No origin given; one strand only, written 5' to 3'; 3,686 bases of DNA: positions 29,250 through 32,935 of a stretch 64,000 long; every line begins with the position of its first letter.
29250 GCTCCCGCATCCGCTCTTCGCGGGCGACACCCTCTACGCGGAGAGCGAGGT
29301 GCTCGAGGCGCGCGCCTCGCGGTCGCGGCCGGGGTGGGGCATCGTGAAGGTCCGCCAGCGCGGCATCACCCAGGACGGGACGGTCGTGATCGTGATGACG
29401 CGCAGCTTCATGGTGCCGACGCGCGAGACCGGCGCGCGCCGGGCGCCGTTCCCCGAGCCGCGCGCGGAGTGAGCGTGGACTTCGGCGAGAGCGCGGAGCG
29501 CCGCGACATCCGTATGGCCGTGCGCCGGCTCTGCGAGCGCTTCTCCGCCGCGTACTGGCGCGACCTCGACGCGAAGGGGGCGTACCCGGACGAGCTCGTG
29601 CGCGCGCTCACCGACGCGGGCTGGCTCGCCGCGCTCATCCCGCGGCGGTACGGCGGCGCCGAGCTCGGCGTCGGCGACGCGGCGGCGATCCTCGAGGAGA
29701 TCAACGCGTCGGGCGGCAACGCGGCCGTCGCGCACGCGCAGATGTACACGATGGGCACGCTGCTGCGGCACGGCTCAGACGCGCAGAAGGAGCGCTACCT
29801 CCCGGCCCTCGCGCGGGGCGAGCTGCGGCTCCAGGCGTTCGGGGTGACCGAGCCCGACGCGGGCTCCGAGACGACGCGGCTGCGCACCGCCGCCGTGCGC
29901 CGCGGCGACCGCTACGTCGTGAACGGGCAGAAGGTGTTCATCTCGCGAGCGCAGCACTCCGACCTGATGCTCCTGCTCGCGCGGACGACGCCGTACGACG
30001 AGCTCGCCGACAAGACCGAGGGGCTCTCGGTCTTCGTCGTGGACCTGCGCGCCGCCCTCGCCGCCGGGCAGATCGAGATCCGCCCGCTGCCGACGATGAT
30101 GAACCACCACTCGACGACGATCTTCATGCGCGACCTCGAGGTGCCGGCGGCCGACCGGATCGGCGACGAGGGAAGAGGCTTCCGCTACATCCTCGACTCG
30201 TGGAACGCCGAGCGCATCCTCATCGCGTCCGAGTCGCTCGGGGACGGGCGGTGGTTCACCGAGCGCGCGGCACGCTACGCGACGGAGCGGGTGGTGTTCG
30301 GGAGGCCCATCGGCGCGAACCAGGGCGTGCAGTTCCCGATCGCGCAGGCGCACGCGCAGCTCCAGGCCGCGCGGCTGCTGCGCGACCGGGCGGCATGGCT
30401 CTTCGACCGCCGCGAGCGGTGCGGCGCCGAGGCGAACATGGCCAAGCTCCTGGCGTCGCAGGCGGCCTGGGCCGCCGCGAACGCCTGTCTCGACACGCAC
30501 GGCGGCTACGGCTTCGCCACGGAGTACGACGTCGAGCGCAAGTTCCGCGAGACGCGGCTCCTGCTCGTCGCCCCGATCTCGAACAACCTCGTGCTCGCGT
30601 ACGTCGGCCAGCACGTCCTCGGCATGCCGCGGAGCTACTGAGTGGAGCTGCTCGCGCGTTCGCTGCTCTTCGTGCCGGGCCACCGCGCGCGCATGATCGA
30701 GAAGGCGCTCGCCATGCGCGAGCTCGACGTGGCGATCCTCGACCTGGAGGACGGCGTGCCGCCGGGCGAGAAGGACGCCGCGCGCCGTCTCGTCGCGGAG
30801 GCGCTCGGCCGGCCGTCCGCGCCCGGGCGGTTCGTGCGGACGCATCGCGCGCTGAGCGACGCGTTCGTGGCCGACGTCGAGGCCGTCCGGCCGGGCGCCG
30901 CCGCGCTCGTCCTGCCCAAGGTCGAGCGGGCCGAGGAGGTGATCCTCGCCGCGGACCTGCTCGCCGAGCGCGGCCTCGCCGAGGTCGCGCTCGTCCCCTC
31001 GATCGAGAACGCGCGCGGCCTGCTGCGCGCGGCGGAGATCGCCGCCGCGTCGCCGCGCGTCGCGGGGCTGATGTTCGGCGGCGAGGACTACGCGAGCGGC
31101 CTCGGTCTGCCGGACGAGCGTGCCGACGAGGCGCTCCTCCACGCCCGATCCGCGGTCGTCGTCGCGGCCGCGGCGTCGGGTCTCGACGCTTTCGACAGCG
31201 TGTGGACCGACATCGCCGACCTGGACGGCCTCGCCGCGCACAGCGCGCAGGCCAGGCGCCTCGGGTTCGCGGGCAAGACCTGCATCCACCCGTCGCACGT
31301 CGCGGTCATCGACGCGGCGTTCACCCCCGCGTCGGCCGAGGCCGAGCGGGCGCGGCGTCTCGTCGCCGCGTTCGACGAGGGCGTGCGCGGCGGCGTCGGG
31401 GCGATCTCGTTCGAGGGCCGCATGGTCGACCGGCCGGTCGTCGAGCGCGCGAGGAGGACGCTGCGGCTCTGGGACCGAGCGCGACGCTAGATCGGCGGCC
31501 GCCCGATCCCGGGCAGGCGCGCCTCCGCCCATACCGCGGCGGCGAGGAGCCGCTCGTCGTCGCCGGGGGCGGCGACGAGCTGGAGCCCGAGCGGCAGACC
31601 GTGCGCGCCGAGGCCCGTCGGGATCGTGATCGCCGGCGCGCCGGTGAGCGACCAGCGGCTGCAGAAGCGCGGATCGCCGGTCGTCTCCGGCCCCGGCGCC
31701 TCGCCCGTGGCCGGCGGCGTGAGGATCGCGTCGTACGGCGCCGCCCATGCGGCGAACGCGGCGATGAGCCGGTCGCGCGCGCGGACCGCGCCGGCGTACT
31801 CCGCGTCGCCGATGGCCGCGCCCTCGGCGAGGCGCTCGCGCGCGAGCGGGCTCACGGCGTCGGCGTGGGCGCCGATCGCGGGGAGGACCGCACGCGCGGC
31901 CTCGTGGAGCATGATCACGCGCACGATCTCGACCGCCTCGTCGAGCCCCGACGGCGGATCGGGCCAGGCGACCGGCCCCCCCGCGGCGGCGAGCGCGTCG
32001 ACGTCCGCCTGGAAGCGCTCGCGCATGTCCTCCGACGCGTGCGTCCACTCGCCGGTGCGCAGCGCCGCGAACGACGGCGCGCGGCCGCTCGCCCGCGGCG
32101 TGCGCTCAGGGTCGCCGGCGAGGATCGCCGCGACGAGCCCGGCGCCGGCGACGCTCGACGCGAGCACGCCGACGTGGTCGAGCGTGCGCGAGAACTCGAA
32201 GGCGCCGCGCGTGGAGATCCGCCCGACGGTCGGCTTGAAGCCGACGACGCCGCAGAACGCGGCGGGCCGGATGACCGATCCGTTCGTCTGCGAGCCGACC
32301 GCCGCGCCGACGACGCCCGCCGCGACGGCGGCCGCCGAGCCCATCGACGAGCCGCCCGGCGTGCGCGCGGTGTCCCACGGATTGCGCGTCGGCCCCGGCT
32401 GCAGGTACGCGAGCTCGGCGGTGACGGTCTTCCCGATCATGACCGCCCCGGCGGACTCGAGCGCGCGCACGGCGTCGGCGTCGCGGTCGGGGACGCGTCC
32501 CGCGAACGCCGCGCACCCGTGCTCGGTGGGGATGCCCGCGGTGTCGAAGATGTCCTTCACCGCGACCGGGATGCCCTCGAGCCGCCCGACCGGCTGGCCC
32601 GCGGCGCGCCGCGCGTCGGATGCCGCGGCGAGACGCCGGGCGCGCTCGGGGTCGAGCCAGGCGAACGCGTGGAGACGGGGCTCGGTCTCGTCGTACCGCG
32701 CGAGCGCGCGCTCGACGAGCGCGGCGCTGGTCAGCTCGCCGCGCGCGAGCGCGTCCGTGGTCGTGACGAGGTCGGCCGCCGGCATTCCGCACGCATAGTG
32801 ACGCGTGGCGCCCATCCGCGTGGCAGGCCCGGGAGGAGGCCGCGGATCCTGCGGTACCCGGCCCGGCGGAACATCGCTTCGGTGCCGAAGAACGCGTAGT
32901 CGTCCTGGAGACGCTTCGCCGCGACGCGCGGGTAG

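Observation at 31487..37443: MrfA/MrfB-like helicase and exonuclease operon extended by a membrane protein, a GNAT and an amidase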

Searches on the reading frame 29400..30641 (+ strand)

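Call 8: search_protein_families(library=pfam, proteins=[window:29400-30641:+], max_evalue=0.01)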
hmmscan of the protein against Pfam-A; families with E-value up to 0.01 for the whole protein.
window:29400-30641:+ (413 aa): 4 families
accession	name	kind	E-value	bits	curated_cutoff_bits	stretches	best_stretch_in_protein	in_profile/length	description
PF00441.29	Acyl-CoA_dh_1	-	7.7e-33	114.2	22.4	1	258-388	1-131/150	Acyl-CoA dehydrogenase, C-terminal domain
PF02771.21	Acyl-CoA_dh_N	-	2e-24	86.6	22.9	1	32-141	2-113/113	Acyl-CoA dehydrogenase, N-terminal domain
PF02770.24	Acyl-CoA_dh_M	-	7.7e-18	64.9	33.3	1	146-236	1-87/97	Acyl-CoA dehydrogenase, middle domain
PF08028.16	Acyl-CoA_dh_2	-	2.4e-12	47.7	22.7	1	274-385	2-123/134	Acyl-CoA dehydrogenase, C-terminal domain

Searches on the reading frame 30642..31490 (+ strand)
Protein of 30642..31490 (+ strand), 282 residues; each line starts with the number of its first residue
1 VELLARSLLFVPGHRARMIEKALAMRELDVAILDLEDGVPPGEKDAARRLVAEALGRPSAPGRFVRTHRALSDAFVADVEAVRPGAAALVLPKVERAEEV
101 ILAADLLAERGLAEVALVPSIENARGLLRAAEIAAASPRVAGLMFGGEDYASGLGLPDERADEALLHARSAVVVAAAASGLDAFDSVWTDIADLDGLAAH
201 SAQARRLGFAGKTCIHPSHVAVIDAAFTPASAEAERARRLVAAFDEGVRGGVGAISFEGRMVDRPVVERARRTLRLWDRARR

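Call 8: search_protein_families(library=pfam, proteins=[window:30642-31490:+], max_evalue=0.01)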
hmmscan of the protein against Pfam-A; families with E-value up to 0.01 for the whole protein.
window:30642-31490:+ (282 aa): 2 families
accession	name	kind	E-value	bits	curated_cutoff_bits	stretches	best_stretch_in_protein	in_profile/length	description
PF03328.21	HpcH_HpaI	-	4.7e-45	154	25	1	6-217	1-221/221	HpcH/HpaI aldolase/citrate lyase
PF15617.12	C-C_Bond_Lyase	-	2.8e-12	46.9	28.4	1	8-264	10-302/320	C-C_Bond_Lyase of the TIM-Barrel fold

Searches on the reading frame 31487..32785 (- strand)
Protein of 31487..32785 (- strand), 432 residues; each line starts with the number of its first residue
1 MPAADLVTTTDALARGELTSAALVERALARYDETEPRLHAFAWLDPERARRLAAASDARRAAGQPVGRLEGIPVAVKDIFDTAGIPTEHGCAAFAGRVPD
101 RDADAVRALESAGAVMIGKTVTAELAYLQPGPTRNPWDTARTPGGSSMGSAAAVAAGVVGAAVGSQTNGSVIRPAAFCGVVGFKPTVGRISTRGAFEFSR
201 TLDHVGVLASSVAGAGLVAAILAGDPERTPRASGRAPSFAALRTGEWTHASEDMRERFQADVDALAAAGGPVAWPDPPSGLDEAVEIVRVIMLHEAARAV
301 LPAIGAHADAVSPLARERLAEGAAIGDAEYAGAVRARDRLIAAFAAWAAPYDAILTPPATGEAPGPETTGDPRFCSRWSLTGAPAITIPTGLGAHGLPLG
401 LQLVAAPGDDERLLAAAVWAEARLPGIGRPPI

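Call 8: search_protein_families(library=pfam, proteins=[window:31487-32785:-], max_evalue=0.01)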
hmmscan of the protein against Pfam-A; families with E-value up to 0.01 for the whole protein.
window:31487-32785:- (432 aa): 2 families
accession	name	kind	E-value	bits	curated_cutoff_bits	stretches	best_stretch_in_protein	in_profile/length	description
PF01425.27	Amidase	-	5.7e-77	260.1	27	1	23-414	2-445/445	Amidase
PF18495.6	VbhA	-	0.00063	20.1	25.9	1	4-30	21-47/47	Antitoxin VbhA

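Call 9: search_protein_families(library=ncbifam, proteins=[window:31487-32785:-], max_evalue=0.01)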
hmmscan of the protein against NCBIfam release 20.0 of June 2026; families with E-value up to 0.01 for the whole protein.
window:31487-32785:- (432 aa): 26 families (the best 25 are shown)
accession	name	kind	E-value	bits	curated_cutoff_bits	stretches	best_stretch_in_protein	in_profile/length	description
NF005688.0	PRK07488.1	equivalog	1.1e-69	235.6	532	2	6-298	13-310/474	indoleacetamide hydrolase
NF004815.0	PRK06169.1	equivalog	3.2e-68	230.4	506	1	11-425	17-460/471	amidase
NF006631.0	PRK09201.1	equivalog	2.7e-65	220.9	461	2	6-364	9-383/466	AtzE family amidohydrolase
TIGR02715.1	amido_AtzE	subfamily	6.5e-65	219.8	425.75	2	7-364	3-376/452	AtzE family amidohydrolase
NF005460.0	PRK07056.1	subfamily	4.2e-62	210.6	447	1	3-424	7-453/457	amidase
NF004717.0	PRK06061.1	equivalog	2.8e-60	204.4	498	2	6-227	19-244/483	amidase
NF004766.0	PRK06102.1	equivalog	2.8e-59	201.4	559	1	6-424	10-451/455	amidase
NF004816.0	PRK06170.1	equivalog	3e-56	191.1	503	2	7-357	15-397/493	amidase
NF009119.0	PRK12470.1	equivalog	1.6e-55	189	498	2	9-223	14-232/462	amidase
NF006169.0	PRK08310.1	equivalog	2.2e-55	188.6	391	1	58-418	15-388/395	amidase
TIGR00132.1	gatA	equivalog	1.3e-53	182.5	481.1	2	12-227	4-222/466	Asp-tRNA(Asn)/Glu-tRNA(Gln) amidotransferase subunit GatA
NF004622.0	PRK05962.1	equivalog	7.1e-53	180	463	1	24-361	8-355/431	amidase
NF005450.0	PRK07042.1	equivalog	5.5e-51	173.5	458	2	13-224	16-229/464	amidase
NF005687.0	PRK07487.1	subfamily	1.4e-50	172.5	428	1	9-423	13-455/468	amidase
NF006043.0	PRK08186.1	subfamily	4.4e-49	167.4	487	1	5-418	8-442/600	allophanate hydrolase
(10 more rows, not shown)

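Call 10: search_protein_families(library=padloc, proteins=[window:31487-32785:-], max_evalue=0.01)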
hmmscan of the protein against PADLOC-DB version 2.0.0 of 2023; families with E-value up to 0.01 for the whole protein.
window:31487-32785:- (432 aa): 0 families

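Call 31: search_solved_structures(query=window:31487-32785:-, max_evalue=1e-20)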
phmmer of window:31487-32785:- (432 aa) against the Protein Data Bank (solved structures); distinct sequences matched with E-value up to 1e-20: 43.
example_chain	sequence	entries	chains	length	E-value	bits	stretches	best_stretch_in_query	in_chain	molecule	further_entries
1ock_A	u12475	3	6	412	4.9e-56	193.9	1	16-421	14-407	MALONAMIDASE E2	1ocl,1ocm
1obl_A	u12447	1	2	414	5.6e-56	193.7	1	16-423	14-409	MALONAMIDASE E2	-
1obj_A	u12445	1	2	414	5.7e-56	193.7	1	16-423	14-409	MALONAMIDASE E2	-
1obk_A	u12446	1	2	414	1.3e-55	192.5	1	16-423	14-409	MALONAMIDASE E2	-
1o9o_A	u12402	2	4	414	1.5e-55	192.3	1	16-423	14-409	MALONAMIDASE E2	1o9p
1o9q_A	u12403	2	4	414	1.6e-55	192.2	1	16-423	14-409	MALONAMIDASE E2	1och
1obi_A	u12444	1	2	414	3.1e-55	191.2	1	16-423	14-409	MALONAMIDASE E2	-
1o9n_A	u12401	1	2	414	4.8e-55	190.6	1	16-423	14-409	MALONAMIDASE E2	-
2dc0_A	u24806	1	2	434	6.8e-53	183.6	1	5-424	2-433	probable amidase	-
6c62_A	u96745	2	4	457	1.4e-47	166.1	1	10-416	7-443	Biuret hydrolase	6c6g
3kfu_E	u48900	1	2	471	3.2e-40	141.8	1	13-226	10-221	Glutamyl-tRNA(Gln) amidotransferase subunit A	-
2df4_A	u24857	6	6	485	1.9e-39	139.3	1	29-224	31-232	Glutamyl-tRNA(Gln) amidotransferase subunit A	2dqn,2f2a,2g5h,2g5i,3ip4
3al0_A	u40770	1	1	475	9.3e-39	137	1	59-239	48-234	Glutamyl-tRNA(Gln) amidotransferase subunit A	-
2gi3_A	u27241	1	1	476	9.3e-39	137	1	59-239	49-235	Glutamyl-tRNA(Gln) amidotransferase subunit A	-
4wj3_A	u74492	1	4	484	2.2e-38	135.8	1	10-230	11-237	Glutamyl-tRNA(Gln) amidotransferase subunit A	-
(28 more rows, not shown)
